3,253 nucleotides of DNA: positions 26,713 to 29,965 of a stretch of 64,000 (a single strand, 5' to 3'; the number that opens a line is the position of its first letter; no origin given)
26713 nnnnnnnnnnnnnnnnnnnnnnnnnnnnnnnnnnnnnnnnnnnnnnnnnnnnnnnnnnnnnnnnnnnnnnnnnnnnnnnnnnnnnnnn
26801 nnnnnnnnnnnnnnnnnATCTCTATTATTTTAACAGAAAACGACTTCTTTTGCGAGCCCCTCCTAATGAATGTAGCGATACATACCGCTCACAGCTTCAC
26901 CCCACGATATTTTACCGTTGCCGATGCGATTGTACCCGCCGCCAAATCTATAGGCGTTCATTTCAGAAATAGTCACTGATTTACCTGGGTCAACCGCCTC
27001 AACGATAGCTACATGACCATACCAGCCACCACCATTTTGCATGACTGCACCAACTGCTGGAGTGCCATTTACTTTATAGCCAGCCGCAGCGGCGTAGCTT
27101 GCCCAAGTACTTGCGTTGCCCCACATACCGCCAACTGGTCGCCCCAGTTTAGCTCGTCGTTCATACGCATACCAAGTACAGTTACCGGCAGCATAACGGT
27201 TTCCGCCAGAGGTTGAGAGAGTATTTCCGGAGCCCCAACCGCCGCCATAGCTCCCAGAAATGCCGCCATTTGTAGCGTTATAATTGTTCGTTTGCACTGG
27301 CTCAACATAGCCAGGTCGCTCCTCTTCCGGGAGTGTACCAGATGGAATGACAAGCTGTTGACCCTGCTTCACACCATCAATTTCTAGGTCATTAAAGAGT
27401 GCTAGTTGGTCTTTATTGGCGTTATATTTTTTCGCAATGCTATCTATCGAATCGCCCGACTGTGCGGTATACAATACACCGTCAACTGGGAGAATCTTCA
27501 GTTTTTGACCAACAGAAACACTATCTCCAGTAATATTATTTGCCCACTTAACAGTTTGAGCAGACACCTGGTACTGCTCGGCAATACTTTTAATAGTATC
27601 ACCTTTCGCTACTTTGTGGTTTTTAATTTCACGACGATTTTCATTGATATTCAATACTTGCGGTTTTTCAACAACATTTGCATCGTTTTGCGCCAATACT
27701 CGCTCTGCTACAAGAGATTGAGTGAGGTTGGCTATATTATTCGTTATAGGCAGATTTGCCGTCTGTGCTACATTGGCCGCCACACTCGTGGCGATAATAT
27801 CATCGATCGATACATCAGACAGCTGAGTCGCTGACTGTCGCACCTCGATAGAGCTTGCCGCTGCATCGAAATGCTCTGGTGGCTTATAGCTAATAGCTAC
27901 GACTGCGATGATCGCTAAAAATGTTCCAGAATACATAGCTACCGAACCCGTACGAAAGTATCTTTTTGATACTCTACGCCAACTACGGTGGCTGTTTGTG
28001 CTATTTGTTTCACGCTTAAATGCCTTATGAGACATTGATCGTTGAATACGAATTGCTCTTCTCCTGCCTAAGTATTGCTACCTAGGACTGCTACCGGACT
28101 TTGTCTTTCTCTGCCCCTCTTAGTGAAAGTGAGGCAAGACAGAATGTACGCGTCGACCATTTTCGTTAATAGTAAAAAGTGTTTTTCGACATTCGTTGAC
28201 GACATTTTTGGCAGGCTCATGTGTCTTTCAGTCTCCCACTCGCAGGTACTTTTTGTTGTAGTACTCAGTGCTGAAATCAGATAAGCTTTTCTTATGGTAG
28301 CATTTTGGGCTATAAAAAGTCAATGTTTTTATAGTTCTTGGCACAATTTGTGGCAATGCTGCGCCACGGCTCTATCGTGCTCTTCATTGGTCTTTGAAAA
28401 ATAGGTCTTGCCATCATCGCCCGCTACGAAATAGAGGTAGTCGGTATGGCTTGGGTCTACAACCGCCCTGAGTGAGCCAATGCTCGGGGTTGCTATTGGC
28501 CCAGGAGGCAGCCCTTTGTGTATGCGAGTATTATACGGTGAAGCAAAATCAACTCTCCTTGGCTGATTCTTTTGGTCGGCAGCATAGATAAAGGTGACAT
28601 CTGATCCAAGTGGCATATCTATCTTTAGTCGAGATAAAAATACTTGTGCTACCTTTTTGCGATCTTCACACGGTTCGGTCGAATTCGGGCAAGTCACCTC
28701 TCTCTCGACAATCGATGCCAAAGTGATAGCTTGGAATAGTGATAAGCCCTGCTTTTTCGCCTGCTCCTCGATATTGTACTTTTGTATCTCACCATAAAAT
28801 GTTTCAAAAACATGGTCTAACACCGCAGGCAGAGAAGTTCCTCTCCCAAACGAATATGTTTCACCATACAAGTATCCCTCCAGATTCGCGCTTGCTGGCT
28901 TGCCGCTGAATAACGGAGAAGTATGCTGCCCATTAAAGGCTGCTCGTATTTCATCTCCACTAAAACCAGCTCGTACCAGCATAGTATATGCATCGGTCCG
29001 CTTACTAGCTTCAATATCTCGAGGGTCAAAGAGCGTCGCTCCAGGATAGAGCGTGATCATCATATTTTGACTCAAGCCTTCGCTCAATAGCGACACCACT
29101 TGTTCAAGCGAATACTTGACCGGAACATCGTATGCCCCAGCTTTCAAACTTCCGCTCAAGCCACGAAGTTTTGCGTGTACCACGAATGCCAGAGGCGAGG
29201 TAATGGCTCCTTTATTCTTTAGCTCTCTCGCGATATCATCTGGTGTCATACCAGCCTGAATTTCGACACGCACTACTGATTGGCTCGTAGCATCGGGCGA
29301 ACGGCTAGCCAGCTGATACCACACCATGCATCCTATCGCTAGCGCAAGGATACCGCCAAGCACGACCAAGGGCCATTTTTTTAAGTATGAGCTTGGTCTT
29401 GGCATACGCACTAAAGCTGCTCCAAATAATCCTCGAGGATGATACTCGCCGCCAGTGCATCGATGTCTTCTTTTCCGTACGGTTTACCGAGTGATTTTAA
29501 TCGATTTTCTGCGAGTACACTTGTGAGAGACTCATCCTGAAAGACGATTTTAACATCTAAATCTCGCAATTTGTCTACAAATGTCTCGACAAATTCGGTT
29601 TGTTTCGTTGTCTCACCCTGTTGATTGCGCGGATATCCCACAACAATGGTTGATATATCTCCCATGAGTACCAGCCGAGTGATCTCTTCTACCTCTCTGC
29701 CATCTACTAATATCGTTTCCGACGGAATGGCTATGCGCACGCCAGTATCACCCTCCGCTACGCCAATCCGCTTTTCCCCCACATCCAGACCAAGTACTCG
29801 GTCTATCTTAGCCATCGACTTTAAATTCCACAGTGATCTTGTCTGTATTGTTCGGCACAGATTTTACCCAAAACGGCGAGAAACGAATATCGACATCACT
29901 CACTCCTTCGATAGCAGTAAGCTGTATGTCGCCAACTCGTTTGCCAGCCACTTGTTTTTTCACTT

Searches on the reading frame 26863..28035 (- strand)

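Call 29: search_protein_families(library=pfam, proteins=[window:26863-28035:-], max_evalue=0.001)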
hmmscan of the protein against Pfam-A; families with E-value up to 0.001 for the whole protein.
window:26863-28035:- (390 aa): 5 families
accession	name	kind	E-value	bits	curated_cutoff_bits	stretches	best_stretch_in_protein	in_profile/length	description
PF01476.26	LysM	-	4.3e-20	71.8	20.9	2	140-181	1-42/43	LysM domain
PF05257.22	CHAP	-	1.6e-19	70.6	26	1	278-360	3-81/81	CHAP domain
PF23473.1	LysM3_LYK4_5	-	2.9e-09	37.3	29.3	1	142-173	7-38/48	LYK4/5 LysM3 domain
PF23446.1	LysM1_NFP_LYK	-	2.4e-05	25.6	36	0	187-231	6-54/60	NFP/LYK LysM1 domain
PF13518.12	HTH_28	-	0.00068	20.1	25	0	142-163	9-30/52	Helix-turn-helix domain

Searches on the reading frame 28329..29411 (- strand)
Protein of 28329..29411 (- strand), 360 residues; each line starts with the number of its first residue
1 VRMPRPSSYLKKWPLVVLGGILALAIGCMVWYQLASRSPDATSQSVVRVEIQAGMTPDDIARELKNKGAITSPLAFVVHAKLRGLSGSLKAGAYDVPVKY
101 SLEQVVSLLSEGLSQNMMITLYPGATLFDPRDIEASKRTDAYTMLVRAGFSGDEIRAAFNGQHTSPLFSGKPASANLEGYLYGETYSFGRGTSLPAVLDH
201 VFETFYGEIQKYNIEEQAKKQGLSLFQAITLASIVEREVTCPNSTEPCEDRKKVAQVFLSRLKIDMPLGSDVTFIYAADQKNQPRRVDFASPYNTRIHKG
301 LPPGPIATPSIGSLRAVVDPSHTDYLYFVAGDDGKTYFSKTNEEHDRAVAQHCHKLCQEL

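Call 30: search_protein_families(library=pfam, proteins=[window:28329-29411:-], max_evalue=0.001)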
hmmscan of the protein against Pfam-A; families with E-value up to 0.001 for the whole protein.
window:28329-29411:- (360 aa): 1 family
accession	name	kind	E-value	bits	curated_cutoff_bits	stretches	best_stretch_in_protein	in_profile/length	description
PF02618.21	YceG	-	4.2e-67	226.9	32.4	1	49-351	1-275/275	YceG-like family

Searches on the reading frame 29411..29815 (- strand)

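Call 30: search_protein_families(library=pfam, proteins=[window:29411-29815:-], max_evalue=0.001)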
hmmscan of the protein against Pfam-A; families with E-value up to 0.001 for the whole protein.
window:29411-29815:- (134 aa): 1 family
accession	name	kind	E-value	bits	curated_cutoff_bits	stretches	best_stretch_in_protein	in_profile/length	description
PF03652.20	RuvX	-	9.5e-32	110.6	29.2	1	6-133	2-134/134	Holliday junction resolvase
